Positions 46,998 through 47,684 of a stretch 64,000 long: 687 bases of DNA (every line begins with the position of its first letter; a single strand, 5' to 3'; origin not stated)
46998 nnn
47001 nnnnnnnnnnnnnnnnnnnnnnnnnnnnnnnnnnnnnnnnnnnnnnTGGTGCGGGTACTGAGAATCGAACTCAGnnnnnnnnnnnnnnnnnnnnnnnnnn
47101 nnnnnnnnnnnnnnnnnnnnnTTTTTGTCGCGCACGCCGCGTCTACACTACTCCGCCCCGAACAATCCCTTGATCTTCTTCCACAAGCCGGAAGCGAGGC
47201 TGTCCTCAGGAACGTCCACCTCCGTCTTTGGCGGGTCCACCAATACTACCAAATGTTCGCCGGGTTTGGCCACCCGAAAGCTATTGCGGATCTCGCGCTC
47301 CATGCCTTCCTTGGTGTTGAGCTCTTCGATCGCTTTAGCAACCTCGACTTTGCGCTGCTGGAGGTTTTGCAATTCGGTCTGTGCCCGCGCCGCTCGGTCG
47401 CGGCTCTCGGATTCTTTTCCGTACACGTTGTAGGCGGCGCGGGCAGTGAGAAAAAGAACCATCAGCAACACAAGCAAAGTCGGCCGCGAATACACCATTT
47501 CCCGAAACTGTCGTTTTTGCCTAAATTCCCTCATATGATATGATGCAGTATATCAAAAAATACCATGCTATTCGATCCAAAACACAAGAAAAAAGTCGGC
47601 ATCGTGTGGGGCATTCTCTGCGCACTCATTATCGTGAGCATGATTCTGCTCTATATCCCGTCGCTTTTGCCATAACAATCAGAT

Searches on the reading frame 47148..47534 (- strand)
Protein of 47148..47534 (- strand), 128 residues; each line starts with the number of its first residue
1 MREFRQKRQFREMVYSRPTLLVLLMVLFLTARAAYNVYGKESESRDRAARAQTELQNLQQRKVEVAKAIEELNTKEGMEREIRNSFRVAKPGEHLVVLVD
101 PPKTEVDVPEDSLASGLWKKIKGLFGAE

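Call 27: search_protein_families(library=pfam, proteins=[window:47148-47534:-], max_evalue=0.001)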
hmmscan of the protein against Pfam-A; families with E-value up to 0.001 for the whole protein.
window:47148-47534:- (128 aa): 1 family
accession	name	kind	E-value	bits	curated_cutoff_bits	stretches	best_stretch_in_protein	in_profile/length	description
PF04977.20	DivIC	-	3.7e-07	30.3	28.9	1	42-101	20-80/80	Septum formation initiator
